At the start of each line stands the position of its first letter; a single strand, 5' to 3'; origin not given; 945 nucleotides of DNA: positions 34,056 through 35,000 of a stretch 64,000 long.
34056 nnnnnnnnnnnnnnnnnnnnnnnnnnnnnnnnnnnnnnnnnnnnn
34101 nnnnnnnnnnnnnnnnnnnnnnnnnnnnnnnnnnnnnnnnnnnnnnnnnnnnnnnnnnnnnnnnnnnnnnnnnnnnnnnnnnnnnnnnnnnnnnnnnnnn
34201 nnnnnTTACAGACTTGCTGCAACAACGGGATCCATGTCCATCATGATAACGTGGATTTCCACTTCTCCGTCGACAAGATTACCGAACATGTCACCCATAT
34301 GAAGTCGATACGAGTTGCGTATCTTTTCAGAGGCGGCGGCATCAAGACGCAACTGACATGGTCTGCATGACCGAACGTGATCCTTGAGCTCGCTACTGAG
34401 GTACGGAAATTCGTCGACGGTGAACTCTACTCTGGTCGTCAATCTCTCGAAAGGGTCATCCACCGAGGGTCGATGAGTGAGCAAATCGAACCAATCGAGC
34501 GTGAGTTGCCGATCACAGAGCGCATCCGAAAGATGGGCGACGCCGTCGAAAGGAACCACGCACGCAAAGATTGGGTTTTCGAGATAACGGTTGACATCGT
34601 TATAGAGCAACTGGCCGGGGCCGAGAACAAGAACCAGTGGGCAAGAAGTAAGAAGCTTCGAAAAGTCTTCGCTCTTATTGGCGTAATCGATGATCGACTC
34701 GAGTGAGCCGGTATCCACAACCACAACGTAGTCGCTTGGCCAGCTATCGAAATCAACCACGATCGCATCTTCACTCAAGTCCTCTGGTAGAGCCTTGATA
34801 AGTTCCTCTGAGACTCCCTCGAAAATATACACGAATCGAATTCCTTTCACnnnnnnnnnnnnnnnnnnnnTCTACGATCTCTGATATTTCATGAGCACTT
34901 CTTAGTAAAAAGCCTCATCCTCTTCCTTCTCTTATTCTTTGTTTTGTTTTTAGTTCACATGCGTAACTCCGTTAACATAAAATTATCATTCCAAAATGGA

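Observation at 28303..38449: ~10 kb compositionally distinct (GC-elevated) island bounded by AT-rich native genes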

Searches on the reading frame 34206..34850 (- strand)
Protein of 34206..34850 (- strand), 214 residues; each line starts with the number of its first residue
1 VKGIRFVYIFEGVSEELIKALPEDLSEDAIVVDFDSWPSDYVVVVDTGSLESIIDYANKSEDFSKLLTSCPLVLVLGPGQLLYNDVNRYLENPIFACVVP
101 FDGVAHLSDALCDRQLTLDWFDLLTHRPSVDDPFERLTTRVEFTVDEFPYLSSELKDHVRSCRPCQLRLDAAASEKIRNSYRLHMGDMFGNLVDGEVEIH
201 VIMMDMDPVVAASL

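Call 9: search_protein_families(library=pfam, proteins=[window:34206-34850:-], max_evalue=0.01)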
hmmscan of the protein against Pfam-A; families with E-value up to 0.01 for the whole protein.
window:34206-34850:- (214 aa): 0 families

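Call 14: search_protein_families(library=ncbifam, proteins=[window:34206-34850:-], max_evalue=0.01)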
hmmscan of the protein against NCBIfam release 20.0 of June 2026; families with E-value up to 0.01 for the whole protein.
window:34206-34850:- (214 aa): 0 families

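Call 15: search_protein_families(library=padloc, proteins=[window:34206-34850:-], max_evalue=0.1)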
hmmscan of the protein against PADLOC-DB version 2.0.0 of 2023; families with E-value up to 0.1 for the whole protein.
window:34206-34850:- (214 aa): 0 families

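Call 16: search_protein_families(library=phrogs, proteins=[window:34206-34850:-], max_evalue=0.1)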
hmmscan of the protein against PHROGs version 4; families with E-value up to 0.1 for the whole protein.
window:34206-34850:- (214 aa): 0 families

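Call 17: find_encoding_contigs(protein=window:34206-34850:-, flank=10000, max_places=10)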
Protein window:34206-34850:- (214 aa): no gene with exactly this product is on record in the collection.

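Call 20: find_encoding_contigs(protein=window:34206-34832:-, flank=10000, max_places=10)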
Protein window:34206-34832:- (208 aa): 4 contigs read that carry it; 2 places shown.
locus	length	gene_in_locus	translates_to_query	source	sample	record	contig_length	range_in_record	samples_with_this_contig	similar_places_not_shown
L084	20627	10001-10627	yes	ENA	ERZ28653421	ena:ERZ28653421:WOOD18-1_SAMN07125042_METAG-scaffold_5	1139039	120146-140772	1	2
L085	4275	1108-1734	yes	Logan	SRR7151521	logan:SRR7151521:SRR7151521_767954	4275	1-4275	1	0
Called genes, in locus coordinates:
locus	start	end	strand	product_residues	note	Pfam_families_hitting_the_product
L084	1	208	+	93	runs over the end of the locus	-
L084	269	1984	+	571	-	PF07719:TPR_2 (faint)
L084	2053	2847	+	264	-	PF14023:Bestrophin-like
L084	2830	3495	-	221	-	PF13328:HD_4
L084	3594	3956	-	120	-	PF01925:TauE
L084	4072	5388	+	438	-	PF01654:Cyt_bd_oxida_I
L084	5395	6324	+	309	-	PF02322:Cyt_bd_oxida_II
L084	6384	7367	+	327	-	PF00296:Bac_luciferase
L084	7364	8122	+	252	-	PF01996:F420_ligase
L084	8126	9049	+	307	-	PF01933:CofD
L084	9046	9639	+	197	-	PF01983:CofC, PF12804:NTP_transf_3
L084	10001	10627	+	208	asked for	-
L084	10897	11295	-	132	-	PF04075:F420H2_quin_red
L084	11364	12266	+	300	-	PF00296:Bac_luciferase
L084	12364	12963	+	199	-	-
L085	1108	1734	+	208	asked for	-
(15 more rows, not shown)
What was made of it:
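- Four contigs carry the gene (call 20).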

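Call 21: find_homologous_proteins(query=window:34206-34850:-, max_evalue=0.01)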
Query window:34206-34850:- (214 aa): 1 proteins with E <= 0.01 among 173 candidates.
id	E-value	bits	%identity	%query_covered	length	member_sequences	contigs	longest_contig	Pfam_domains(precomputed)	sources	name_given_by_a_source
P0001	1.1e-134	465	100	97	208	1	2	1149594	-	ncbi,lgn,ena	-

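Call 36: search_protein_representatives(protein=window:34206-34850:-)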
Query: 214 residues. Proteins with E-value up to 0.001 (for the whole library): 6; up to 1e-10: 2; up to 1e-30: 1. The best 6 are listed.
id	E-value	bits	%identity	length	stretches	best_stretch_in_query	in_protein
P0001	3.6e-135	464.5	100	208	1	7-214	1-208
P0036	3.9e-11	59.3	-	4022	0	-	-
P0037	1.8e-10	57.1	31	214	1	3-168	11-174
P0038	2.9e-07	46.6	28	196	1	7-170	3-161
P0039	6.4e-06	42.2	25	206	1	6-192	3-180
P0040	2.0e-05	40.6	24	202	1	6-183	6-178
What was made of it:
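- No donor sequence closer than 31% protein identity was found, so donor and timing are inferred from composition alone (calls 21, 36).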

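Call 38: find_encoding_contigs(protein=P0037, flank=10000, max_places=5)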
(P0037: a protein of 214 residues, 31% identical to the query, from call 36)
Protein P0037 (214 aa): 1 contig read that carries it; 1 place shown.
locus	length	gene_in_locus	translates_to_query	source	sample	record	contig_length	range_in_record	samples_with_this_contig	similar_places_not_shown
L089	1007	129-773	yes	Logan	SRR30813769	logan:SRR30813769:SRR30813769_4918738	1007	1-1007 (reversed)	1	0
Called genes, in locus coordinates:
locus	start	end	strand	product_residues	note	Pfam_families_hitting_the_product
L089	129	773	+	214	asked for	-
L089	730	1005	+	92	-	?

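Call 39: find_encoding_contigs(protein=P0038, flank=10000, max_places=4)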
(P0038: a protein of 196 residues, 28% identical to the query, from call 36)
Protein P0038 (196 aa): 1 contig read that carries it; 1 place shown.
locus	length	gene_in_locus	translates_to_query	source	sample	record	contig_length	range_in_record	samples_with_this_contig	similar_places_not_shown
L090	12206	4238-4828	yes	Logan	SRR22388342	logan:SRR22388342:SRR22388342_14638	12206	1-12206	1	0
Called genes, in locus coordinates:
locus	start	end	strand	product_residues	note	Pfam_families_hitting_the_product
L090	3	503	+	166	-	?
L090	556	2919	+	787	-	PF00479:G6PD_N, PF02781:G6PD_C, PF02826:2-Hacid_dh_C, PF01488:Shikimate_DH (weak), PF03446:NAD_binding_2, PF00393:6PGD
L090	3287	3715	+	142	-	-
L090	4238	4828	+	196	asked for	-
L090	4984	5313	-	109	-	-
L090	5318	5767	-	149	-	PF00782:DSPc, PF22784:PTP-SAK, PF14566:PTPlike_phytase (weak), PF22785:Tc-R-P, PF22741:PTP-NADK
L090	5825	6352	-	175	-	PF07920:DUF1684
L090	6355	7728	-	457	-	PF07992:Pyr_redox_2, PF13738:Pyr_redox_3, PF00070:Pyr_redox, PF02852:Pyr_redox_dim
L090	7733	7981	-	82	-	PF00462:Glutaredoxin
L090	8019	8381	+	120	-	-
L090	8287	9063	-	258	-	PF02683:DsbD_TM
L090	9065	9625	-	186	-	PF00085:Thioredoxin, PF08534:Redoxin (faint), PF13098:Thioredoxin_2 (weak)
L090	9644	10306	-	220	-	PF00027:cNMP_binding, PF13545:HTH_Crp_2, PF01047:MarR (weak), PF12802:MarR_2 (weak), PF13412:HTH_24 (weak)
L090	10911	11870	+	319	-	PF01522:Polysacc_deac_1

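Call 40: find_encoding_contigs(protein=P0039, flank=10000, max_places=4)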
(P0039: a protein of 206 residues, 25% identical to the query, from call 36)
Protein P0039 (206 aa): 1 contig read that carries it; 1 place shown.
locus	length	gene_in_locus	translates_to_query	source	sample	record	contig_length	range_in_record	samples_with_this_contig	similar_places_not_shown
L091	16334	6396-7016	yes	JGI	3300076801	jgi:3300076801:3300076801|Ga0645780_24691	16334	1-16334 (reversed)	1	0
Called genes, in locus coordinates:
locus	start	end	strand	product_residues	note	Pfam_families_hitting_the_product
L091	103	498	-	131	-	-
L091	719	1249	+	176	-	-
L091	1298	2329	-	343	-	PF12740:PETase (faint), PF02129:Peptidase_S15 (faint), PF01738:DLH, PF07224:Chlorophyllase (weak), PF20434:BD-FAE (weak), PF00561:Abhydrolase_1 (weak), PF12146:Hydrolase_4, PF00326:Peptidase_S9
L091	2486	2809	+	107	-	-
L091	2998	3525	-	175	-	-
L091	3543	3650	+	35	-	-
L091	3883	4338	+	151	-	-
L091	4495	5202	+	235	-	PF02163:Peptidase_M50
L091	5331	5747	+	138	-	PF08570:DUF1761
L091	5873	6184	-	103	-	-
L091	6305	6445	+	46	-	-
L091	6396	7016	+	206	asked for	-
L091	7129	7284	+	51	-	-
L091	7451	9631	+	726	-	-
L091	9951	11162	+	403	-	-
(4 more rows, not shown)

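Call 41: find_encoding_contigs(protein=P0040, flank=10000, max_places=4)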
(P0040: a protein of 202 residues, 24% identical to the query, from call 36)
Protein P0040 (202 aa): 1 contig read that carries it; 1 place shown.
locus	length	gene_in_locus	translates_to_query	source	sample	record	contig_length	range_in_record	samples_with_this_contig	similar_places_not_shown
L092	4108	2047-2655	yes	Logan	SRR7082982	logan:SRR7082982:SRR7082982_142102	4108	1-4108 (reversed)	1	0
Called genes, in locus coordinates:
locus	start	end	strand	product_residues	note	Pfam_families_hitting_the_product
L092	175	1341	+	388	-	PF09903:DUF2130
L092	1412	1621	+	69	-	-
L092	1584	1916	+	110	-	-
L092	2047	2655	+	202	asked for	-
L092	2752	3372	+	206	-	PF06210:DUF1003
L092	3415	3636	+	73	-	-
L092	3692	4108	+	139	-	?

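Call 45: search_solved_structures(query=A1, max_evalue=10)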
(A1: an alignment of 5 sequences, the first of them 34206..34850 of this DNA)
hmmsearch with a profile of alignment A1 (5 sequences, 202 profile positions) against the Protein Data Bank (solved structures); distinct sequences matched with E-value up to 10: 1.
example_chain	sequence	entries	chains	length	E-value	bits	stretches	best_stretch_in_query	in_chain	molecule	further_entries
7lf8_A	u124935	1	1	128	0.25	14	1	96-161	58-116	Apolipoprotein L2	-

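Call 46: search_protein_families(library=pfam, alignment_id=A1, max_evalue=10)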
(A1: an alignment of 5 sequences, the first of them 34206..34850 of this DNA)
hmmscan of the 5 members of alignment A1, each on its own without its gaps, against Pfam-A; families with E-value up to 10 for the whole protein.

A. member 1, window:34206-34850:- (214 aa): 3 families
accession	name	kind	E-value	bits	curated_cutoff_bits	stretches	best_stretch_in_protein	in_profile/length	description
PF15854.10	GPR15L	-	0.075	13.8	27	1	156-171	51-66/77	G-protein coupled receptor ligand 15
PF17921.7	Integrase_H2C2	-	0.11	13.1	25.5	1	149-168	37-56/59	Integrase zinc binding domain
PF09257.16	BCMA-Tall_bind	-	0.17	12.4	27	1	159-168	11-20/37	BCMA, TALL-1 binding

B. families by the number of members that match (of 5 scanned): 6 families
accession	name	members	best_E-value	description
PF24273.1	TRASH_HVO_1752_C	1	0.041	HVO_1752, C-terminal TRASH domain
PF13490.11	zf-HC2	1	0.069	Putative zinc-finger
PF09870.14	DUF2097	1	0.073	Uncharacterized protein conserved in archaea (DUF2097)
PF15854.10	GPR15L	1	0.075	G-protein coupled receptor ligand 15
PF17921.7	Integrase_H2C2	1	0.11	Integrase zinc binding domain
PF09257.16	BCMA-Tall_bind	1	0.17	BCMA, TALL-1 binding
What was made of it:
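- On ZAS / zf-HC2 anti-sigma factor: However, zf-HC2 reaches only E=0.069, and in one member (call 46).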

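Call 50: predict_structure(alignment_id=A1)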
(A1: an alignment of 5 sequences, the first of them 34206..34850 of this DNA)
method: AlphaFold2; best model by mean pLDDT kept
length: 214 residues; sequences in the alignment: 5
mean_pLDDT: 70.9   pTM: 0.62
mean pLDDT of the five models: 70.9, 70.4, 69.6, 68.9, 65.4
residues with pLDDT >= 90: 11; 70-90: 139; 50-70: 22; < 50: 42
segments of 3 or more residues with pLDDT < 50: 84-93, 185-214
pLDDT, mean of each block of 10 residues (from residue 1): 67 85 84 87 83 84 80 79 49 65 76 73 71 72 84 89 83 77 47 34 36 33
secondary structure, 60 per line:
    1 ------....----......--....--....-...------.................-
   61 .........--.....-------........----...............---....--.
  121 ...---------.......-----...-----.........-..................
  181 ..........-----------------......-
elements in order: E7-10 H15-20 H23-26 E29-32 E43-46 H47-59 H61-69 E72-76 H84-91 E96-100 H101-110 H114-117 H120-123 H133-139 H153-161 H163-190 H208-213
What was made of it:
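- The structure model has pLDDT 70.9 (call 50). The predicted fold is a confident alpha/beta fold (call 50).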

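Call 59: fold_search(model_id=the predicted structure, library=pdb)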
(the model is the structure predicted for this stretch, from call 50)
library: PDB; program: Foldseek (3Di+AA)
matches with E <= 10: 681; with E <= 0.001: 0
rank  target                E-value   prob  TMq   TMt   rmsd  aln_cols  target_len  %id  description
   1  5m7p_B                1.6e-02  0.89  0.31  0.17   8.7       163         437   10  Crystal structure of NtrX from Brucella abortus in complex with ADP processed with the CrystalDirect automated mountin (released 2017-01-25)
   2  9h4q_c                8.7e-02  0.63  0.31  0.25   9.6       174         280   11  Cryo-EM structure of the SEAC wing - EGOC (released 2025-11-05)
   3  8thp_A                1.3e-01  0.30  0.30  0.16  14.6       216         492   14  PorX phosphatase null mutant (T271V) (released 2024-04-17)
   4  3gdw_B                1.6e-01  0.41  0.24  0.33   7.8       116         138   13  Crystal structure of sigma-54 interaction domain protein from Enterococcus faecalis (released 2009-03-10)
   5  4bba                  1.8e-01  0.12  0.19  0.08  18.3       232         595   10  Crystal structure of glucokinase regulatory protein complexed to phosphate (released 2013-05-15)
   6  3gx1_B                1.9e-01  0.35  0.25  0.35   6.8       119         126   14  Crystal structure of a domain of lin1832 from Listeria innocua (released 2009-04-21)
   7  1rli_A                2.0e-01  0.72  0.31  0.40   4.5       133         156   11  The Structure of Trp Repressor Binding Protein from Bacillus subtilis (released 2004-04-13)
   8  3nov                  2.0e-01  0.20  0.29  0.27  15.1       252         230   10  Crystal Structure of D17E Isocyanide Hydratase from Pseudomonas fluorescens (released 2010-07-07)
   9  3gdw_A                2.3e-01  0.35  0.26  0.37   7.3       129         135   12  Crystal structure of sigma-54 interaction domain protein from Enterococcus faecalis (released 2009-03-10)
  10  1i2m_C                2.3e-01  0.25  0.26  0.31   8.3       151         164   10  RAN-RCC1-SO4 COMPLEX (released 2001-05-02)
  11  6jwp_B                2.7e-01  0.18  0.29  0.23  14.1       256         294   10  crystal structure of EGOC (released 2019-12-11)
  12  3lfh_E                2.9e-01  0.30  0.27  0.36   7.6       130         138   15  Crystal structure of manxA from Thermoanaerobacter tengcongensis (released 2010-12-08)
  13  4lc9_A                2.9e-01  0.13  0.26  0.12  17.7       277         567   12  Structural Basis for Regulation of Human Glucokinase by Glucokinase Regulatory Protein (released 2013-09-04)
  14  2kpo_MODEL_1_A        3.0e-01  0.51  0.29  0.48   6.1       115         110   10  Solution NMR structure of de novo designed rossmann 2x2 fold protein, Northeast Structural Genomics Consortium (released 2009-12-01)
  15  3k53_B                3.4e-01  0.16  0.29  0.25  14.0       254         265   14  Crystal Structure of NFeoB from P. furiosus (released 2010-05-26)
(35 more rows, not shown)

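Call 84: find_related_loci(query=window:34206-34850:-, collection=viral_contigs, flank=5000)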
Query window:34206-34850:- (214 aa) in viral_contigs; peptide patterns used: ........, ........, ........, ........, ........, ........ (x = any residue, [..] = any of these).
8 stretches matched a pattern; 1 encode a relative of the query (tblastn E <= 1e-3); 1 distinct loci.
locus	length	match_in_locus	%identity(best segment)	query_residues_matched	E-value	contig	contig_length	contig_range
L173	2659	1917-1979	65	86-108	1e-5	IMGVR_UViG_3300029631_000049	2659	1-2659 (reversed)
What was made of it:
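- Tried and rejected: A viral-contig scan with the protein gave only a 23-residue chance match (call 84).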

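Call 85: fold_search(model_id=the predicted structure, library=viral)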
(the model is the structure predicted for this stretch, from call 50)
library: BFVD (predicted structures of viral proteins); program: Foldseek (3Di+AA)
matches with E <= 10: 586; with E <= 0.001: 0
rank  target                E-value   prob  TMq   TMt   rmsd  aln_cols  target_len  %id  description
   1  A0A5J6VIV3            9.4e-03  0.63  0.30  0.15  16.7       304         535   12  G domain-containing protein (Fragment) [Megaviridae environmental sample]
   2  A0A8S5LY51            1.8e-02  0.54  0.27  0.21  24.7       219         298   10  Response regulator protein [Myoviridae sp. ctrnx29]
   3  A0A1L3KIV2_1          4.4e-02  0.21  0.25  0.06  18.2       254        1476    8  (no name in the UniProt tables at hand)
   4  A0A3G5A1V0            5.0e-02  0.28  0.27  0.15  18.7       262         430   12  Uncharacterized protein [Harvfovirus sp.]
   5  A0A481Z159            6.4e-02  0.44  0.30  0.33  11.6       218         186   13  Uncharacterized protein [Mimivirus LCMiAC01]
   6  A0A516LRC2            8.6e-02  0.69  0.32  0.42  11.0       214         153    9  (no name in the UniProt tables at hand)
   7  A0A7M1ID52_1          9.1e-02  0.20  0.21  0.05  12.3       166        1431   13  Polyprotein (Fragment) [Flavivirus sp.]
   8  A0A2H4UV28            9.7e-02  0.21  0.25  0.24  13.5       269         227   10  Ras like GTPase [Bodo saltans virus]
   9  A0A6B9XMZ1            1.0e-01  0.47  0.25  0.18   5.5       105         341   15  Uncharacterized protein [Lymphocystis disease virus 4]
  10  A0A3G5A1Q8            1.0e-01  0.44  0.31  0.40  12.0       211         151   10  Nucleoside 2-deoxyribosyltransferase [Harvfovirus sp.]
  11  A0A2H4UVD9            1.2e-01  0.33  0.33  0.18  18.6       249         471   10  Rab-like GTPase [Bodo saltans virus]
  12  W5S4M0                1.4e-01  0.66  0.33  0.36   6.0       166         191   13  Ras-like GTP-binding protein [Pithovirus sibericum]
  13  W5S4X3                1.4e-01  0.51  0.29  0.37   7.0       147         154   10  Ras-like GTP-binding protein [Pithovirus sibericum]
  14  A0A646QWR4            1.5e-01  0.51  0.28  0.38   7.8       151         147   11  (no name in the UniProt tables at hand)
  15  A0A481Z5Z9            1.8e-01  0.47  0.31  0.36   6.7       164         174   11  Ras family GTPase [Pithovirus LCPAC202]
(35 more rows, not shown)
